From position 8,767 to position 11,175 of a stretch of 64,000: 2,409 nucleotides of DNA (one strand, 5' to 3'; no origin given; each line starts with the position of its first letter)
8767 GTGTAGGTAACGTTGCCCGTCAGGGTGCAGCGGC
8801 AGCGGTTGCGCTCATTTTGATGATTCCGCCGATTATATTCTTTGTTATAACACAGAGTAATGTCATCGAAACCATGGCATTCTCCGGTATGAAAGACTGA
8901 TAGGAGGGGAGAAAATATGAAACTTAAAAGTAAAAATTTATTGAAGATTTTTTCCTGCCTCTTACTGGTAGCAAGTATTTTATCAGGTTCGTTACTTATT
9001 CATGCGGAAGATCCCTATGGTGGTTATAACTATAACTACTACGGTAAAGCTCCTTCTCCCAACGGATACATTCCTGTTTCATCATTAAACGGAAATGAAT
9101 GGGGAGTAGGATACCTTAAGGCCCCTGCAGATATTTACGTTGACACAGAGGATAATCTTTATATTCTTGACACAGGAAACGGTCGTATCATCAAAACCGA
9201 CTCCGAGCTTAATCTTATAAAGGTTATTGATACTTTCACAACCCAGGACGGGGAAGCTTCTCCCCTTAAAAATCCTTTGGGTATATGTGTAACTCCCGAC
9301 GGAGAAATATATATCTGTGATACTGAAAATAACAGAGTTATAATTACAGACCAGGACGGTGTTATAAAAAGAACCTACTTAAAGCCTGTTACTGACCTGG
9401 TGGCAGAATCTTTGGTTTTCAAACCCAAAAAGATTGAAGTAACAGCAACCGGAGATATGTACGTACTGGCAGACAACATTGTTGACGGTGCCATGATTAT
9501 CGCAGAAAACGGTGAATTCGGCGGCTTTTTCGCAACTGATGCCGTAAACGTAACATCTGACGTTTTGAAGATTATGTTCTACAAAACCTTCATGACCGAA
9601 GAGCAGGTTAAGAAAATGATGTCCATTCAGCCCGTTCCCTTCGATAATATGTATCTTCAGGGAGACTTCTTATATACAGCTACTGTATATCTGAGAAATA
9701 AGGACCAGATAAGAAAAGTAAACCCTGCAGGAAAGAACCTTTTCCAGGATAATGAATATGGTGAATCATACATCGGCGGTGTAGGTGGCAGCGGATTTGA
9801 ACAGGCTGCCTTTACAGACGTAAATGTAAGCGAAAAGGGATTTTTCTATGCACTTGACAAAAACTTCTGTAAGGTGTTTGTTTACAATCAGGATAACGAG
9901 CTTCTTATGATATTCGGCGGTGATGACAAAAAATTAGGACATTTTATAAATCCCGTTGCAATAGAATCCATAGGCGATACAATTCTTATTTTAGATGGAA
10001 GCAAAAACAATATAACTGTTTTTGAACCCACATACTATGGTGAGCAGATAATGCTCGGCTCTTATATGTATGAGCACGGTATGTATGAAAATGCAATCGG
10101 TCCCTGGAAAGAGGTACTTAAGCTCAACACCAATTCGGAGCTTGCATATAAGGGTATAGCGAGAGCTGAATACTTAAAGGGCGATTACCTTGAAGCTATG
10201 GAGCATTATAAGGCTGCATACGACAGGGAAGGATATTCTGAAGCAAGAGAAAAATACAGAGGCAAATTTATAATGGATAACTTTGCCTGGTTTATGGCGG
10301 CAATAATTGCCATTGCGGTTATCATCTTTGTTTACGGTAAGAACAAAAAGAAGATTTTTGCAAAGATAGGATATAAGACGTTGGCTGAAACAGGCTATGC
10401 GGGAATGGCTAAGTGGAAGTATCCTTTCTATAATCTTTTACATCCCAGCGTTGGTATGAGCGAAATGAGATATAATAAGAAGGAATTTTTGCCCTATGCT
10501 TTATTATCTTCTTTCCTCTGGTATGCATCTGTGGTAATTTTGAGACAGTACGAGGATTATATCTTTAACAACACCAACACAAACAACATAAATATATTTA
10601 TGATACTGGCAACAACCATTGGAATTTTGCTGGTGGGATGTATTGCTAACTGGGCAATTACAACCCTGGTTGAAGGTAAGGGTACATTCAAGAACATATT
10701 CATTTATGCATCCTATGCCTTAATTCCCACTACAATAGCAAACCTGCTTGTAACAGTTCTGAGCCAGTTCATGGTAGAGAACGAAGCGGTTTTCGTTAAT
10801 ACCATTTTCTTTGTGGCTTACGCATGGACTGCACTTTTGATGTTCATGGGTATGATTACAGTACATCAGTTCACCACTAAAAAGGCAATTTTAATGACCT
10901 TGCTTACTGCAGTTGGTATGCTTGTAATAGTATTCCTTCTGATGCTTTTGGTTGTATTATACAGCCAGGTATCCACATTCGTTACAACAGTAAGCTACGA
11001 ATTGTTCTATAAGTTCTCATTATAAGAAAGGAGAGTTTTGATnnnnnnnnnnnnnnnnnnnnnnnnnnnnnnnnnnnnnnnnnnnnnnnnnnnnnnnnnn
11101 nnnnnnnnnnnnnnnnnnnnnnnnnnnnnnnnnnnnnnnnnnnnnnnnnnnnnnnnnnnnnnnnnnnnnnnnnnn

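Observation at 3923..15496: Atypical 11.5-kb solute-uptake locus: giant non-lipoprotein SBP, two permease pairs, an NHL/TPR/Yip1 membrane protein and a 785-aa secreted unknown, with no ATPase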

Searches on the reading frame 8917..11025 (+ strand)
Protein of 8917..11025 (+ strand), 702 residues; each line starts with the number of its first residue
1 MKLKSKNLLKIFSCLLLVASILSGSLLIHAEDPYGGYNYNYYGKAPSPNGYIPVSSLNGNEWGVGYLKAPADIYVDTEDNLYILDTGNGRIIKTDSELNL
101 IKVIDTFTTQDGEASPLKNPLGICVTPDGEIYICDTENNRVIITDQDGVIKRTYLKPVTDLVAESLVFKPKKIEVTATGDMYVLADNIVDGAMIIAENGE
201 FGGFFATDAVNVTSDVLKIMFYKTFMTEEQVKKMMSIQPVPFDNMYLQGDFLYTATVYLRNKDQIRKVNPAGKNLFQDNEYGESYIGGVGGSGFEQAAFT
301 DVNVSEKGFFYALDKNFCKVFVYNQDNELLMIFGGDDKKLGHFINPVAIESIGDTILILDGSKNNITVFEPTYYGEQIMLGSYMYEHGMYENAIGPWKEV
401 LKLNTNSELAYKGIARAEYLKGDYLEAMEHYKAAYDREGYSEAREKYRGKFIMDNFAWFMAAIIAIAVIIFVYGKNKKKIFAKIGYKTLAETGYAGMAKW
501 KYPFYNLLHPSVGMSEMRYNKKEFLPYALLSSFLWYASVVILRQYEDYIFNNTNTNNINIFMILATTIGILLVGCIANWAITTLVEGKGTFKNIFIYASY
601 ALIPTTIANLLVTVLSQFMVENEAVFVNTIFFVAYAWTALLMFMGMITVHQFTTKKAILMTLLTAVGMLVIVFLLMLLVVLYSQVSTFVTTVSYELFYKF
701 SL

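Call 3: search_protein_families(library=pfam, proteins=[window:8917-11025:+], max_evalue=0.01)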
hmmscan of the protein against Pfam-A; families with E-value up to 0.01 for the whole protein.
window:8917-11025:+ (702 aa): 5 families
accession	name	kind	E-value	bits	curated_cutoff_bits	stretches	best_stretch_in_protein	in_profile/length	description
PF04893.22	Yip1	-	3.8e-15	56.6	28.6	1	507-673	4-171/173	Yip1 domain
PF01436.27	NHL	-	1.6e-13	50.4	20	1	118-141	2-25/28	NHL repeat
PF08450.18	SGL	-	0.00099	19.2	26.3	1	79-159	146-225/246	SMP-30/Gluconolactonase/LRE-like region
PF25021.1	TEN_NHL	-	0.0012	18.3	27.1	0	114-151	138-173/357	Teneurin NHL domain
PF13432.12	TPR_16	-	0.0071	17.2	32.7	0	379-437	2-60/65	Tetratricopeptide repeat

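Call 8: search_protein_families(library=ncbifam, proteins=[window:8917-11025:+], max_evalue=0.01)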
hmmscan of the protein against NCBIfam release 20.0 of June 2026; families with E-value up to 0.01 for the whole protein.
window:8917-11025:+ (702 aa): 3 families
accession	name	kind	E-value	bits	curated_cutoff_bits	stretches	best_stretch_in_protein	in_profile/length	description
NF035926.1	scyF_NHL_VPEP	equivalog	5.3e-14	52.1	350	2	69-216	153-294/376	scytonemin biosynthesis PEP-CTERM protein ScyF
NF053768.1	CIS12_fam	equivalog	0.00046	19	860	0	84-187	134-237/715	CIS12 family contractile injection system protein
NF033206.1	ScyE_fam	subfamily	0.0023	17.5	80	0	69-136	254-320/333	ScyD/ScyE family protein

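Call 50: find_homologous_proteins(query=window:8917-11025:+, max_evalue=0.00001)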
Query window:8917-11025:+ (702 aa): 144 proteins with E <= 0.00001 among 8000 candidates; the best 120 are listed.
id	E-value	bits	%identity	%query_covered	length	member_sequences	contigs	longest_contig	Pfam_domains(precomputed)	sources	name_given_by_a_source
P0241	0.0e+0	1579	100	100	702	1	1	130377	PF04893.23,PF01436.28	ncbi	-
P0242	0.0e+0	1460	91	100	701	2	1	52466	PF04893.23,PF01436.28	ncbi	-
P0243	0.0e+0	1354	84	100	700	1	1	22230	PF04893.23,PF01436.28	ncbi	-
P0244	0.0e+0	1248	78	99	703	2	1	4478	PF04893.23,PF01436.28,PF08450.19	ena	-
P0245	0.0e+0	1245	77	99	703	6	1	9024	PF04893.23,PF01436.28,PF08450.19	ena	-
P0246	0.0e+0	1242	77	98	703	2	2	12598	PF04893.23,PF01436.28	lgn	-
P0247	0.0e+0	1238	77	99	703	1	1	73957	PF04893.23,PF01436.28,PF08450.19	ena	-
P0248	0.0e+0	1237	77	99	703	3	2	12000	PF04893.23,PF01436.28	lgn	-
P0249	0.0e+0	1208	75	99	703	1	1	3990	PF04893.23,PF01436.28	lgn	-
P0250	0.0e+0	1147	71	100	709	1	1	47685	PF04893.23,PF01436.28,PF08450.19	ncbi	-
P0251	0.0e+0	1145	71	100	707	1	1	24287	PF04893.23,PF01436.28,PF08450.19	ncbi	-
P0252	0.0e+0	1129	69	100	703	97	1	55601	PF04893.23,PF13432.13,PF01436.28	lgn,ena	-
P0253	0.0e+0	1127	68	100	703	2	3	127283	PF04893.23,PF13432.13,PF01436.28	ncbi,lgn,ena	-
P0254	0.0e+0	1122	68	99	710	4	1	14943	PF04893.23,PF13432.13,PF01436.28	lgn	-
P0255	0.0e+0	1115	67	100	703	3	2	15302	PF04893.23,PF13432.13,PF01436.28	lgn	-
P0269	1.3e-173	597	39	61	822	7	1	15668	PF04893.23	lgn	-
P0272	2.1e-125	438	36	95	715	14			PF04893.23,PF01436.28,PF07719.24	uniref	uniref:DUF1282 domain-containing protein n=1 Tax=Caldicellulosiruptor owensensis TaxID=55205 RepID=A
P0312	1.7e-102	362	33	89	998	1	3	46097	PF04893.23,PF01436.28,PF08450.19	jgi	-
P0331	2.1e-81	293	31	90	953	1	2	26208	PF04893.23,PF01436.28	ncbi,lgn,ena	-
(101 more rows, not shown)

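Call 51: find_encoding_contigs(protein=P0272, flank=10000, max_places=3)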
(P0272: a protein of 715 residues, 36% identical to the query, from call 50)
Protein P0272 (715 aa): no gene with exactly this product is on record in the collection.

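Call 53: list_cluster_members(proteins=[P0272])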
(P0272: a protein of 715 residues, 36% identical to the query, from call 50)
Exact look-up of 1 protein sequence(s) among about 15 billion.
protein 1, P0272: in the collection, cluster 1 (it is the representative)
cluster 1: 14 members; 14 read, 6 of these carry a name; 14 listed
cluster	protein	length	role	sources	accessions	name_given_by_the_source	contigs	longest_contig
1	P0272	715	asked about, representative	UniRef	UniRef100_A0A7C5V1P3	DUF1282 domain-containing protein n=1 Tax=Caldicellulosiruptor owensensis TaxID=55205 ...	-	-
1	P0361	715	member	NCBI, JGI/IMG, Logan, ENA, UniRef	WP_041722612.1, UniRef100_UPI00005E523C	YIP1 family protein [Caldicellulosiruptor saccharolyticus] | YIP1 family protein n=1 Tax=Caldicellulosiruptor saccharolyticus TaxID=44001 ...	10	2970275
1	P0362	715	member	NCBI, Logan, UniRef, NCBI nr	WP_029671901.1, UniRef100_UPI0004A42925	YIP1 family protein [Caldicellulosiruptor acetigenus] | YIP1 family protein n=1 Tax=Caldicellulosiruptor acetigenus TaxID=301953 ...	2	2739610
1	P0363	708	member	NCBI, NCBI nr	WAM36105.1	YIP1 family protein [Caldicellulosiruptor acetigenus]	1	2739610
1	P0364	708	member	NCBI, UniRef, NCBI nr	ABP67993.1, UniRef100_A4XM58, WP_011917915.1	hypothetical protein Csac_2416 [Caldicellulosiruptor saccharolyticus DSM 8903] | Yip1 domain-containing protein n=1 Tax=Caldicellulosiruptor saccharolyticus (strain ATCC ... | YIP1 family protein [Caldicellulosiruptor saccharolyticus]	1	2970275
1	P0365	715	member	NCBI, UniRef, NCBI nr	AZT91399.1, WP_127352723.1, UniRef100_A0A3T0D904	DUF1282 domain-containing protein [Caldicellulosiruptor changbaiensis] | DUF1282 domain-containing protein n=1 Tax=Caldicellulosiruptor changbaiensis ... | YIP1 family protein [Caldicellulosiruptor changbaiensis]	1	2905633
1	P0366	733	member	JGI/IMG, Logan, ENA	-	-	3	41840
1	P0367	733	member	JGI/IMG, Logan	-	-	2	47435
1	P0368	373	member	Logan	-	-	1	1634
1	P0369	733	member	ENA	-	-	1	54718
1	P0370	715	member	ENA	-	-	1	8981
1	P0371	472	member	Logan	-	-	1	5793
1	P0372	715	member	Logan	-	-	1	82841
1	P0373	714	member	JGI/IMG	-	-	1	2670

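Call 54: find_encoding_contigs(protein=P0364, flank=10000, max_places=2)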
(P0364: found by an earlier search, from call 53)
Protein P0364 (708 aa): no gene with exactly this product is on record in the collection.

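Call 55: find_encoding_contigs(protein=P0361, flank=10000, max_places=2)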
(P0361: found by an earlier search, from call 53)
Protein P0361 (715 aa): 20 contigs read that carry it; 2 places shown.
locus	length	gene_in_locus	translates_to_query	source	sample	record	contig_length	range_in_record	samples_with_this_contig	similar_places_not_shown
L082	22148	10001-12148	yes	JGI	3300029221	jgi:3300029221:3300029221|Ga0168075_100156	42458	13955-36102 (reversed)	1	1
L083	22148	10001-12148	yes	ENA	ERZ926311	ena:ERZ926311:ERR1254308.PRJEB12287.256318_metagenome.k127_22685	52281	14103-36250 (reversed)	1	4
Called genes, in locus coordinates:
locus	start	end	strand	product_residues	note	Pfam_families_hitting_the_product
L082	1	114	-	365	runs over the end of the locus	PF13506:Glyco_transf_21, PF13641:Glyco_tranf_2_3, PF00535:Glycos_transf_2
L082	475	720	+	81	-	PF08753:NikR_C (weak), PF21699:TM1266-like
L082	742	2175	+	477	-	PF04055:Radical_SAM, PF06968:BATS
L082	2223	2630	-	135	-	PF00072:Response_reg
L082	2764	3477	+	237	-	PF05175:MTS (weak)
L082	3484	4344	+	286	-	PF00590:TP_methylase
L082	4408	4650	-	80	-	PF04014:MazE_antitoxin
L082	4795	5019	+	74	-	-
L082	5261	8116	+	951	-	PF01547:SBP_bac_1, PF13416:SBP_bac_8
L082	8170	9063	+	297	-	PF00528:BPD_transp_1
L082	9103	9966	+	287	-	PF00528:BPD_transp_1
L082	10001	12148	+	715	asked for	PF01436:NHL (faint), PF07719:TPR_2 (faint), PF04893:Yip1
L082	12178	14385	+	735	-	PF18952:DUF5696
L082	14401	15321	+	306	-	PF00528:BPD_transp_1 (weak)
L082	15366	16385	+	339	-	PF00528:BPD_transp_1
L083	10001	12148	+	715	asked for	PF01436:NHL (faint), PF07719:TPR_2 (faint), PF04893:Yip1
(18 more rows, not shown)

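Call 70: search_protein_representatives(protein=window:8917-11025:+)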
Query: 702 residues. Proteins with E-value up to 0.001 (for the whole library): 38569; up to 1e-10: 11109; up to 1e-30: 1663. The best 150 are listed.
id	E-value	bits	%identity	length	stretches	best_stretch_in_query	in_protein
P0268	8.3e-211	718.6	47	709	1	8-701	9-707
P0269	4.2e-174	597.3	44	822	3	417-700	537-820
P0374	8.4e-131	454.2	35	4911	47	61-207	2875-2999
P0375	3.2e-129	449.0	35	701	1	8-700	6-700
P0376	1.6e-128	446.7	36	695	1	9-696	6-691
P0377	1.3e-127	443.7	34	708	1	13-697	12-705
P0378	1.4e-127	443.5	36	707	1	15-696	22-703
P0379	5.6e-126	438.2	36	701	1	12-697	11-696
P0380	1.6e-125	436.7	36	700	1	10-698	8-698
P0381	2.3e-125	436.2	36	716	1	28-697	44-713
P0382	3.9e-125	435.4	35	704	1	15-699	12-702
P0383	2.3e-123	429.6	37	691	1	15-694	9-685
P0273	6.1e-123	428.2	33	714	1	10-699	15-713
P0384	2.4e-121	422.9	34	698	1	10-698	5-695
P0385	2.5e-121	422.9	35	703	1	8-699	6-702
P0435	7.8e-106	371.7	33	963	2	67-693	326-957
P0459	1.3e-102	361.0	32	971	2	68-695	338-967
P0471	3.6e-101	356.3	32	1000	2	67-696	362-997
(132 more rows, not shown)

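Call 79: search_protein_families(library=pfam, proteins=[P0435, P0459, P0471, P0312, P0331, P0269], max_evalue=0.001)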
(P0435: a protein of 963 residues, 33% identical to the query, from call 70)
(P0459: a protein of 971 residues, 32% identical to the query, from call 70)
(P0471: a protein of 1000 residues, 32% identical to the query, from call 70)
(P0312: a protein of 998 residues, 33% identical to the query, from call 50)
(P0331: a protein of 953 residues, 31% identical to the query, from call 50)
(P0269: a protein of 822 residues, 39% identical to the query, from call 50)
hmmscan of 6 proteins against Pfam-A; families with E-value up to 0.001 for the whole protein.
P0435 (963 aa): 2 families
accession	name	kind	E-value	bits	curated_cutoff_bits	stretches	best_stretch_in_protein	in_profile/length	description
PF04893.22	Yip1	-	3e-16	60.2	28.6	1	769-939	2-172/173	Yip1 domain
PF01436.27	NHL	-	3.9e-11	42.9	20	0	381-402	5-26/28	NHL repeat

P0459 (971 aa): 2 families
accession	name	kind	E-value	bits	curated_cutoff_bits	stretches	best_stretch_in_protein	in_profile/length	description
PF04893.22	Yip1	-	1.7e-16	61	28.6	1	779-948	4-172/173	Yip1 domain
PF01436.27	NHL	-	3.7e-12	46.1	20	1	390-410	5-25/28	NHL repeat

P0471 (1000 aa): 5 families
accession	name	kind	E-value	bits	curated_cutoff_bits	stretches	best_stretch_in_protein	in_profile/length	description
PF04893.22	Yip1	-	2.1e-15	57.5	28.6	1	806-974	2-170/173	Yip1 domain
PF01436.27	NHL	-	2e-05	24.8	20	0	415-437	3-25/28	NHL repeat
PF07719.23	TPR_2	-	0.00059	20.2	27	0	716-737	4-25/34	Tetratricopeptide repeat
PF00515.34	TPR_1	-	0.00072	19.7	27.8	0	716-737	4-25/34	Tetratricopeptide repeat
PF13432.12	TPR_16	-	0.00086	20.2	32.7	0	683-737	1-55/65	Tetratricopeptide repeat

P0312 (998 aa): 3 families
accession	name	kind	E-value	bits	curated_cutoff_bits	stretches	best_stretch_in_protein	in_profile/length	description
PF04893.22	Yip1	-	8.6e-13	49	28.6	1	804-972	2-170/173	Yip1 domain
PF01436.27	NHL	-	8.4e-09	35.5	20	0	356-381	1-26/28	NHL repeat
PF08450.18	SGL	-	2e-05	24.7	26.3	0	90-140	114-161/246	SMP-30/Gluconolactonase/LRE-like region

P0331 (953 aa): 4 families
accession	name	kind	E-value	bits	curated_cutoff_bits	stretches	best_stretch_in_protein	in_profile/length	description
PF04893.22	Yip1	-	1.5e-11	44.9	28.6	1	759-927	2-172/173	Yip1 domain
PF01436.27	NHL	-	2.4e-05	24.6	20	0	320-344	3-27/28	NHL repeat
PF13431.12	TPR_17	-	0.00018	21.9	24.4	1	656-685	3-32/34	Tetratricopeptide repeat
PF13414.12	TPR_11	-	0.00077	19.5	26.8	1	648-680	10-42/42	TPR repeat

P0269 (822 aa): 3 families
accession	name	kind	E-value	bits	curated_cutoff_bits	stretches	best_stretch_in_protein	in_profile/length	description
PF04893.22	Yip1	-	1.8e-16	60.9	28.6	1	625-795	2-173/173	Yip1 domain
PF25021.1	TEN_NHL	-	0.00011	21.7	27.1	1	69-168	258-353/357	Teneurin NHL domain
PF13414.12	TPR_11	-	0.00064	19.8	26.8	0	424-462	4-42/42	TPR repeat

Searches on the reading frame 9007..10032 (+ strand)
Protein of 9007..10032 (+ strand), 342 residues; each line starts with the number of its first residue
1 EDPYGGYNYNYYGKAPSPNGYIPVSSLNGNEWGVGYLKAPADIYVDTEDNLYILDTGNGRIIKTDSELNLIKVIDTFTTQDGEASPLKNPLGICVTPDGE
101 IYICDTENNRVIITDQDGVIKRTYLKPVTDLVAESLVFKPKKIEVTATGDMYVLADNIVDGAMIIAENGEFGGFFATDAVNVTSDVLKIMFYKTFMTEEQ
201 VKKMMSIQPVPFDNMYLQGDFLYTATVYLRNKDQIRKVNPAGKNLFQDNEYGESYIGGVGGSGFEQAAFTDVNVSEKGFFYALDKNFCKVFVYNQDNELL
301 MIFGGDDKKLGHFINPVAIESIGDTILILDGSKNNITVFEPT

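Call 92: search_solved_structures(query=window:9007-10032:+, max_evalue=0.01)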
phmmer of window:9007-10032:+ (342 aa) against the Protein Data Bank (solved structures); distinct sequences matched with E-value up to 0.01: 50.
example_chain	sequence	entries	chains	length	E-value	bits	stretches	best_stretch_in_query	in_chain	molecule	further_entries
7zq2_A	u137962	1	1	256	2e-18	70.1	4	37-112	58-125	Pizza6-RSH-TSH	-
3wwa_A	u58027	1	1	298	2.5e-18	69.8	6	37-113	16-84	Pizza7H protein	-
7zpz_A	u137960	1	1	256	2.6e-18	69.8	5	37-112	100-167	Pizza6-TSR-TSH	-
7zqg_A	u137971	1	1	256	3.6e-18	69.3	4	37-113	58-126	Pizza6-KSH-TSH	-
7zpw_A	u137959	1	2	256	5.2e-18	68.8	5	37-112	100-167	Pizza6-TSK-TSH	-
6ren_A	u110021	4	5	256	6.3e-17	65.2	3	37-112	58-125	3fPizza6-SH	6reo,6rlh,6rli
6f0t_A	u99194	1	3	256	6.8e-17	65.1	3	37-113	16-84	Pizza6-SFW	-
6qsd_A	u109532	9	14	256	7e-17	65.1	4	37-112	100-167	Pizza6S | Pizza6-S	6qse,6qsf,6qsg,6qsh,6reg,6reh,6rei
6d69_A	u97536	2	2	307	7.1e-17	65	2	25-112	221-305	NHL Repeat Region of D. melanogaster Thin | Thin, isoform D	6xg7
7zph_A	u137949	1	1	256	7.3e-17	65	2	37-113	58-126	Pizza6-TNK-RSH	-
6rej_A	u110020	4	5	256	1.2e-16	64.3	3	37-112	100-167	Pizza6-SH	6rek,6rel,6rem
6i38_A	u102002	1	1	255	3.7e-16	62.7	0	36-112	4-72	nv2Pizza6-AYW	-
7zcj_A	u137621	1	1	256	5.7e-16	62.1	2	37-113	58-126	Pizza6-TNH-TSH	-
9ifo_A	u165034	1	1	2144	5.8e-16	62.1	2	35-121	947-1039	Teneurin-Like Protein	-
9pt5_A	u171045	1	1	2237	7.1e-16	61.8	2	35-121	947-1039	Teneurin-like protein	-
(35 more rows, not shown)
